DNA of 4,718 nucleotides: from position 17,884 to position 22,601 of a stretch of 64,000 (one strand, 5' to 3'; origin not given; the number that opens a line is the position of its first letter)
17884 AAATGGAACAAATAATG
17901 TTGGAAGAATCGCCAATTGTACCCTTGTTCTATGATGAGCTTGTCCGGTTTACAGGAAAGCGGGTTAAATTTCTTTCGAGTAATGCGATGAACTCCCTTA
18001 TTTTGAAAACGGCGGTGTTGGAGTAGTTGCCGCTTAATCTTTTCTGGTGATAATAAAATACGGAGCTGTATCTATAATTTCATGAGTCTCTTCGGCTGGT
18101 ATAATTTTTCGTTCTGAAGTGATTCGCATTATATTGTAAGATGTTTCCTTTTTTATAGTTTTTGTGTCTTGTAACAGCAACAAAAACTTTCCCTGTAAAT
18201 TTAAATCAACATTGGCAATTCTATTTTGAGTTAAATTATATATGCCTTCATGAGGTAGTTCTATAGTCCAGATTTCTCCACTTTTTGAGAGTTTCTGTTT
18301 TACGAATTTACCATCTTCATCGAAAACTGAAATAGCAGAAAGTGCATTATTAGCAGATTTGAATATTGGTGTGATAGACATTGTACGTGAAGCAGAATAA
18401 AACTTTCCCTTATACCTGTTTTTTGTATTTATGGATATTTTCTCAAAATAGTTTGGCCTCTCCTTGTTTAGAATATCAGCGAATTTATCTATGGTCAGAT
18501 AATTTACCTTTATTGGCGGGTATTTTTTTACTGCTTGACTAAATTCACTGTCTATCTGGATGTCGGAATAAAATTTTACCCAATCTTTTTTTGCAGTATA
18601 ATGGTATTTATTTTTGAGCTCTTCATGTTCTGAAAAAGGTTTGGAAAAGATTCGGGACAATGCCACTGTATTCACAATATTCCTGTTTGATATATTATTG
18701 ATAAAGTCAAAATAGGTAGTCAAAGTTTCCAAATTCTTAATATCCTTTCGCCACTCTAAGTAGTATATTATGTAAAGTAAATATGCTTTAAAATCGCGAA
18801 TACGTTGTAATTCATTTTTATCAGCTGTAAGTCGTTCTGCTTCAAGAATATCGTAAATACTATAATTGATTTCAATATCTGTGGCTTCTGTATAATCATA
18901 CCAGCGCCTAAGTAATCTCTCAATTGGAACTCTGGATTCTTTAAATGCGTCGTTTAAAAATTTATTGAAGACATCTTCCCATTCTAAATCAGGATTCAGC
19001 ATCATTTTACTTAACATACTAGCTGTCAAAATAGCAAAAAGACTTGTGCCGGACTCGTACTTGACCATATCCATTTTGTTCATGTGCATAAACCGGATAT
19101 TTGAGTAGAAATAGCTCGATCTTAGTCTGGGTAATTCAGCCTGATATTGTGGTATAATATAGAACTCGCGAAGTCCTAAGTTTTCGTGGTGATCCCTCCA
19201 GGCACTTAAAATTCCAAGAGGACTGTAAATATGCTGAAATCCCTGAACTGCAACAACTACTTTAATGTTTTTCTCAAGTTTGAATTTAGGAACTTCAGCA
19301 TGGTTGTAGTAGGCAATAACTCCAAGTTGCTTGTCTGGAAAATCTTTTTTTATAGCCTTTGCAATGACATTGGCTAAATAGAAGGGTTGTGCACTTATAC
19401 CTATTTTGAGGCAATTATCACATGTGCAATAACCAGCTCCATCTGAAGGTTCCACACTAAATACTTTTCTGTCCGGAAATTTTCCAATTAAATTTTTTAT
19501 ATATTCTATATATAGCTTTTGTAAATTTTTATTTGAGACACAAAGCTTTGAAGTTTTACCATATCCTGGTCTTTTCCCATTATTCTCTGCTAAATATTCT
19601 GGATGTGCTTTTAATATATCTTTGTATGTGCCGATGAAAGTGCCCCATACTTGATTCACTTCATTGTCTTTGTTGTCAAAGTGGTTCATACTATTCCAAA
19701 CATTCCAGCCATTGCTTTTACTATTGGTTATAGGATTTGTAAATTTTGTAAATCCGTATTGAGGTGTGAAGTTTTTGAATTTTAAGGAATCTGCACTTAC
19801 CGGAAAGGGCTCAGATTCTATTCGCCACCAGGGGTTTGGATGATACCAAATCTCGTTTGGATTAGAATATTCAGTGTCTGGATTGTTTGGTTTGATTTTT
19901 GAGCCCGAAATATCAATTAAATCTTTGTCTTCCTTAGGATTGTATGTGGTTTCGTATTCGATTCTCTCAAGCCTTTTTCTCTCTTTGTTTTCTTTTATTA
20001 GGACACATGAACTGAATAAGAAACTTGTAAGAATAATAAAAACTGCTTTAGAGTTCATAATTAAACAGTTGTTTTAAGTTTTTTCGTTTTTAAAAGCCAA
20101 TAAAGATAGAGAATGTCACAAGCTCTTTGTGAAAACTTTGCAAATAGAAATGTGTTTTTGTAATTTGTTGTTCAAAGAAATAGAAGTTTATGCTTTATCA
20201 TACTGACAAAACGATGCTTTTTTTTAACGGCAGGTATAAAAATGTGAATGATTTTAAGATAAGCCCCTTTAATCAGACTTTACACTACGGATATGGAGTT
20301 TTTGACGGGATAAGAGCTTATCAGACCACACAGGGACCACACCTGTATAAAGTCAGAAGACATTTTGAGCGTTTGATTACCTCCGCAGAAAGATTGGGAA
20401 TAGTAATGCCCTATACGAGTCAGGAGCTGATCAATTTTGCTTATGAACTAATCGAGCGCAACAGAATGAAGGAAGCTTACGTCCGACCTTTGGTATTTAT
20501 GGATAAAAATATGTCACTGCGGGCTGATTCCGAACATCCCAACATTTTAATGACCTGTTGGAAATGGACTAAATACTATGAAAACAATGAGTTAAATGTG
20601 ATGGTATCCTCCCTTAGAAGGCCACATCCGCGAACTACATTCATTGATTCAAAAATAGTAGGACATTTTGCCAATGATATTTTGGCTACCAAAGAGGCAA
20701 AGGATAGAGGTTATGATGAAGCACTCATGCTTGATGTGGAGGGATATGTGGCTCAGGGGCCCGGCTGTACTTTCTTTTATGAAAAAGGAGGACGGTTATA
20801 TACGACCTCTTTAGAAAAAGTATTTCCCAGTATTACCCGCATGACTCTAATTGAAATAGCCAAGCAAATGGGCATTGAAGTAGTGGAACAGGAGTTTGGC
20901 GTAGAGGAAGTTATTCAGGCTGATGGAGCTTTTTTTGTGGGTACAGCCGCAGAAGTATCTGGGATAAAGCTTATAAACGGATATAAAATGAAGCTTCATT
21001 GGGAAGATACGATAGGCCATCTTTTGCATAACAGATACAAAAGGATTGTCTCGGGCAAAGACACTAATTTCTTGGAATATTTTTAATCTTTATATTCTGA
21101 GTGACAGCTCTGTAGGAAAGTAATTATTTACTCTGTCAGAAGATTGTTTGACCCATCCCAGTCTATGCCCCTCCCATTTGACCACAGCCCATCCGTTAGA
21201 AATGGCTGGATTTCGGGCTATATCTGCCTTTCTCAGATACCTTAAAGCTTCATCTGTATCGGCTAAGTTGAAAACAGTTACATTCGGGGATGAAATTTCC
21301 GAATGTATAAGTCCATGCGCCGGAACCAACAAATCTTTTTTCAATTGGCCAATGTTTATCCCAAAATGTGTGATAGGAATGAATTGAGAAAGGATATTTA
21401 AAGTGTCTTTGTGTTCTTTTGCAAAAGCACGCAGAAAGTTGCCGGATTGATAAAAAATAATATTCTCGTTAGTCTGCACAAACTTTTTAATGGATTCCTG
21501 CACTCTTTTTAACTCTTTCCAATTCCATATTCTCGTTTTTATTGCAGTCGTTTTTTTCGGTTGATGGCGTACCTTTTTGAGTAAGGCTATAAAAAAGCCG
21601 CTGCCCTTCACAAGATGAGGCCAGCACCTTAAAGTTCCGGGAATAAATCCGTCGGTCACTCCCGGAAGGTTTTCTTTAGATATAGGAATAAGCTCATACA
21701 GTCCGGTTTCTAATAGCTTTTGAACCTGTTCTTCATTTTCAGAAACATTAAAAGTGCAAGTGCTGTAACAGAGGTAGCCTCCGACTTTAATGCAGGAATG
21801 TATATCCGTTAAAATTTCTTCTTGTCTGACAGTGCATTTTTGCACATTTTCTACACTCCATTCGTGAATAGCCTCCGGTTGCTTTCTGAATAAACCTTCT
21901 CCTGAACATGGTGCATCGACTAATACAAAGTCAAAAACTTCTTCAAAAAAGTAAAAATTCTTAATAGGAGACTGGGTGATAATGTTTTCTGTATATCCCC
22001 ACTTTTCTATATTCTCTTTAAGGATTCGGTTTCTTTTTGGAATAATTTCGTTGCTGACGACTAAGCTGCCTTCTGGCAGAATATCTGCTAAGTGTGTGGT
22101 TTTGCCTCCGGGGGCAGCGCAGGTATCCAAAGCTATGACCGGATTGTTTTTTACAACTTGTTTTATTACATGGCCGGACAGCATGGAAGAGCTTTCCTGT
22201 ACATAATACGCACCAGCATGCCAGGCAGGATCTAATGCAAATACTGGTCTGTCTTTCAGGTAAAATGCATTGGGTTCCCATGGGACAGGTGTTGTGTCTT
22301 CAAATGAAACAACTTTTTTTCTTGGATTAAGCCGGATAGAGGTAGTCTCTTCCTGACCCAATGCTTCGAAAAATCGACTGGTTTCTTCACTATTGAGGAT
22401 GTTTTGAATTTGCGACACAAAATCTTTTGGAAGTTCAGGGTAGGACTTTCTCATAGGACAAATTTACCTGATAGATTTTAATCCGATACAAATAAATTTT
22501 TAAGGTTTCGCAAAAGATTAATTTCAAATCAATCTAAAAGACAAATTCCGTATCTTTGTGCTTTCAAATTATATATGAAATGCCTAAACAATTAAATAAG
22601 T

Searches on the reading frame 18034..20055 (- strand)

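Call 63: search_protein_families(library=pfam, proteins=[window:18034-20055:-], max_evalue=0.00001)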
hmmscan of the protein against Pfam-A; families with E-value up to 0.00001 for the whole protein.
window:18034-20055:- (673 aa): 1 family
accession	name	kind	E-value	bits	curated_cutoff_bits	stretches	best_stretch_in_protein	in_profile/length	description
PF16126.11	DUF4838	-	2.2e-26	93.2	26.6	1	139-371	59-312/325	Domain of unknown function (DUF4838)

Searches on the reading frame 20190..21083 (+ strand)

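Call 93: search_protein_families(library=pfam, proteins=[window:20190-21083:+], max_evalue=0.0001)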
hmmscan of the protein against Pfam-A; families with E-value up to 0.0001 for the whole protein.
window:20190-21083:+ (298 aa): 1 family
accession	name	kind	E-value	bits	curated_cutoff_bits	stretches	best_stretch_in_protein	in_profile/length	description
PF01063.24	Aminotran_4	-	1.1e-41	143.6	28.5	1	36-262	1-223/223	Amino-transferase class IV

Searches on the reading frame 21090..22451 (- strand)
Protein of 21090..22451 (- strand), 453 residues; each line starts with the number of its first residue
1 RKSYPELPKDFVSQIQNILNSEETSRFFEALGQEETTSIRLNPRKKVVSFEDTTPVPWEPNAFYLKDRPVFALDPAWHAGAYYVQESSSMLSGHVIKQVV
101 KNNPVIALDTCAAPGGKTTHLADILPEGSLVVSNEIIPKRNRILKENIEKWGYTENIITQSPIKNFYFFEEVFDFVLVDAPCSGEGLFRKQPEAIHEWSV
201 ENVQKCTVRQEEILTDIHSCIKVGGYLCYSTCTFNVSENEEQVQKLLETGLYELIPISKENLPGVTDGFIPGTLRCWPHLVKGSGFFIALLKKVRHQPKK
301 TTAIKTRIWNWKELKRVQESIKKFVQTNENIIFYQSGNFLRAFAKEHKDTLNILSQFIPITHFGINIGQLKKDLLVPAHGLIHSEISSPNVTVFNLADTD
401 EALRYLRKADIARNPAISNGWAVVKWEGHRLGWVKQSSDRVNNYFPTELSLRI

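Call 63: search_protein_families(library=pfam, proteins=[window:21090-22451:-], max_evalue=0.00001)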
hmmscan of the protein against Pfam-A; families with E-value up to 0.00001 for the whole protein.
window:21090-22451:- (453 aa): 3 families
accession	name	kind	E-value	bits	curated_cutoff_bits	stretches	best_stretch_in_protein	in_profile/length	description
PF01189.24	Methyltr_RsmB-F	-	3.6e-42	144.7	27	1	107-292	12-199/199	16S rRNA methyltransferase RsmB/F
PF17125.10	Methyltr_RsmF_N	-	5.2e-21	75.3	34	1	7-86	1-85/86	N-terminal domain of 16S rRNA methyltransferase RsmF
PF13636.12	Methyltranf_PUA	-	1.9e-11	44.3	27.6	1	402-449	1-47/49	RNA-binding PUA-like domain of methyltransferase RsmF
